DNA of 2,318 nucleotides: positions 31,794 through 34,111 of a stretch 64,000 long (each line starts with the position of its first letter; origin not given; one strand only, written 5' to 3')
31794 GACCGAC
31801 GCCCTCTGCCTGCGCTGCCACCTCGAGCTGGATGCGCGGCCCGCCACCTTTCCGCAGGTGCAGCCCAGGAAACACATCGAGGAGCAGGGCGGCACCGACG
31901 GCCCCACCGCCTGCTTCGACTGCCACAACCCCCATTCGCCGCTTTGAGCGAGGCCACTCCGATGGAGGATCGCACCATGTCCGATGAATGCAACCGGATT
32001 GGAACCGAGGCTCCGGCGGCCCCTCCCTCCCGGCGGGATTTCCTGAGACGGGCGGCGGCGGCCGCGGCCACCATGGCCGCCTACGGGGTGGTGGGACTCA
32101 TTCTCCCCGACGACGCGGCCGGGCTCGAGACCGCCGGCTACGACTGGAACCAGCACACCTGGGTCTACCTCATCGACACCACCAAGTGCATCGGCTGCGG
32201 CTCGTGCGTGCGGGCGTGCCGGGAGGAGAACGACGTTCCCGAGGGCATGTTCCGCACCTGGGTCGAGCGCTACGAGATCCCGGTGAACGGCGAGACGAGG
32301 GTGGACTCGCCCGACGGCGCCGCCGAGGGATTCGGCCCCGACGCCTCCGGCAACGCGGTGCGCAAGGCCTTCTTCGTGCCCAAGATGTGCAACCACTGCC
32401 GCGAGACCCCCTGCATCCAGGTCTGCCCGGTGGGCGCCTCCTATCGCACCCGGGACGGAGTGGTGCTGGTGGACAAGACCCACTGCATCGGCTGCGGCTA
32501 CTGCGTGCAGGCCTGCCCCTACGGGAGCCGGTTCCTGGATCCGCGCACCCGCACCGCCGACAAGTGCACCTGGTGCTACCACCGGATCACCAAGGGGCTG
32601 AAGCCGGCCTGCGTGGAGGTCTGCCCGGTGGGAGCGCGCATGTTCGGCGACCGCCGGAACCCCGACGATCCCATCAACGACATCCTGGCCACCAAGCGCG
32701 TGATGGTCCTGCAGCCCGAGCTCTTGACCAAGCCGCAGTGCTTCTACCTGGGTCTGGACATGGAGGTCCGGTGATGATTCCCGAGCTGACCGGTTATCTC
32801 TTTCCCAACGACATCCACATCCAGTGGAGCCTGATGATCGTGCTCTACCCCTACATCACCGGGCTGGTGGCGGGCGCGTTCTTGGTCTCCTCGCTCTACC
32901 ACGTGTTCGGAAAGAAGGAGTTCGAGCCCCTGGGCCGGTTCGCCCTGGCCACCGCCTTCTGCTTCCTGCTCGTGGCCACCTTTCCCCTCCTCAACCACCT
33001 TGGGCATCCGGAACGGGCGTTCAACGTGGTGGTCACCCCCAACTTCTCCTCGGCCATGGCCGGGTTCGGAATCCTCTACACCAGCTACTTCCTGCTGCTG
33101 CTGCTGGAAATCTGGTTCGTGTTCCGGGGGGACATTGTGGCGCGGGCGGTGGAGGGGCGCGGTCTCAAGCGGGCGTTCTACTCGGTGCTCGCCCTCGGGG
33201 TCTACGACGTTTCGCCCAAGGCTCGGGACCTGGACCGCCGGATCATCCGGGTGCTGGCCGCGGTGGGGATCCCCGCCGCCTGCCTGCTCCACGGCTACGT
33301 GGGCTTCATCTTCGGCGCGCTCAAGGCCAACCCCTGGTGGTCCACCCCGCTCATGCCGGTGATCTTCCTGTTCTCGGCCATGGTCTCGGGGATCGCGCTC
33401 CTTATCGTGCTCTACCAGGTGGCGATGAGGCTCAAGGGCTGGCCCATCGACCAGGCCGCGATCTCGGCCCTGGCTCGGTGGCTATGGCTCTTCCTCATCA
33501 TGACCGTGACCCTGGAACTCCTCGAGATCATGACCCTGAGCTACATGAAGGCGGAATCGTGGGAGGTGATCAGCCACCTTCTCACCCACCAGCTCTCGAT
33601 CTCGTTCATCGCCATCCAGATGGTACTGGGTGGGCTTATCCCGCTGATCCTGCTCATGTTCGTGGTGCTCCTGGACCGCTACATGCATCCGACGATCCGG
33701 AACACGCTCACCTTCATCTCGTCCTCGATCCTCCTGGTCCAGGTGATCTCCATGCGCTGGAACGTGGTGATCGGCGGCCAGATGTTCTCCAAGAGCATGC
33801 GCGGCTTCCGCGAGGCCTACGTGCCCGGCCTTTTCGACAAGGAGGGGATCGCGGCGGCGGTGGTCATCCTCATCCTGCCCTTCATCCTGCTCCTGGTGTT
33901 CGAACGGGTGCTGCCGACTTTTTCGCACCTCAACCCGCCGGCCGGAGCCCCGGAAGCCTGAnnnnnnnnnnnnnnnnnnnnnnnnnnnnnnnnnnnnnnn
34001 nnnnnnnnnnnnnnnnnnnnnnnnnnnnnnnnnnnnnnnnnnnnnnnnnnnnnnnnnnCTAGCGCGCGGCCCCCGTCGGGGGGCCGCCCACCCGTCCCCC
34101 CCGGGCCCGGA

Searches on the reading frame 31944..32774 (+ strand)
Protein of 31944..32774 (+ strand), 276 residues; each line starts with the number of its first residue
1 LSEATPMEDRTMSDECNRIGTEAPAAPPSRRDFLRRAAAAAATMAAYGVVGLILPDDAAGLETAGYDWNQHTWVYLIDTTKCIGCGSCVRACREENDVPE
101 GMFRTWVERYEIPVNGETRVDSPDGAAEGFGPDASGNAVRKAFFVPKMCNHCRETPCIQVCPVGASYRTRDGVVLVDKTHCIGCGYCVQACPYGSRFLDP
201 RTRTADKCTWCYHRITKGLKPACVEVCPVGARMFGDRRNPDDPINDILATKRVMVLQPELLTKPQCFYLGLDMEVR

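Call 28: search_protein_families(library=pfam, proteins=[window:31944-32774:+], max_evalue=0.001)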
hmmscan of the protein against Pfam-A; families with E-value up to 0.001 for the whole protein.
window:31944-32774:+ (276 aa): 15 families
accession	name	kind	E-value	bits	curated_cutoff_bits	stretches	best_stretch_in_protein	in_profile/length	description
PF13247.11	Fer4_11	-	1.7e-26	92.8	26.2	1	142-237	3-100/100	4Fe-4S dicluster domain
PF12838.12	Fer4_7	-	1.1e-20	74.3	27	2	81-165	1-52/52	4Fe-4S dicluster domain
PF12797.12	Fer4_2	-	4.1e-16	58.2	24.5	2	173-193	2-22/22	4Fe-4S binding domain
PF13237.11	Fer4_10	-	2.2e-15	56.7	25.5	2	144-192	4-53/53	4Fe-4S dicluster domain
PF00037.32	Fer4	-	4.4e-15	55.2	21.1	2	175-194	2-21/24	4Fe-4S binding domain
PF12837.12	Fer4_6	-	4.3e-14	52.1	25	2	173-194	1-22/24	4Fe-4S binding domain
PF13187.11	Fer4_9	-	9.3e-12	45.2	27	3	148-194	1-50/52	4Fe-4S dicluster domain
PF12798.12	Fer4_3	-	8.5e-10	39.1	27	0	181-194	1-14/15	4Fe-4S binding domain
PF13534.11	Fer4_17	-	1e-07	32.9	22.2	0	181-210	2-31/61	4Fe-4S dicluster domain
PF13183.11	Fer4_8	-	1.1e-07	32.7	27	1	80-164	3-67/68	4Fe-4S dicluster domain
PF25160.1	LdpA_Fe-S-bd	-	1.5e-07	31.5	27.6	1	154-194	6-41/49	LdpA Fe-S cluster-binding domain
PF14697.11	Fer4_21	-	2.6e-06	27.9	35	0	77-94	3-20/59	4Fe-4S dicluster domain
PF12800.12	Fer4_4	-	5.9e-06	26.6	24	0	80-93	2-15/17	4Fe-4S binding domain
PF13459.11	Fer4_15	-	3.3e-05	25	22.4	0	174-192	1-19/66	4Fe-4S single cluster domain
PF13484.11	Fer4_16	-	9.1e-05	23.6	30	0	180-195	1-16/66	4Fe-4S double cluster binding domain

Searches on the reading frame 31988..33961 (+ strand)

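Call 28: search_protein_families(library=pfam, proteins=[window:31988-33961:+], max_evalue=0.001)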
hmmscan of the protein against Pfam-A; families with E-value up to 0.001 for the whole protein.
window:31988-33961:+ (657 aa): 1 family
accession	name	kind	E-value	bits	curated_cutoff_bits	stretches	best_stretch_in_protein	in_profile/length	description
PF03916.19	NrfD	-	2.1e-40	139.7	25.8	1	278-600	9-311/313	Polysulphide reductase, NrfD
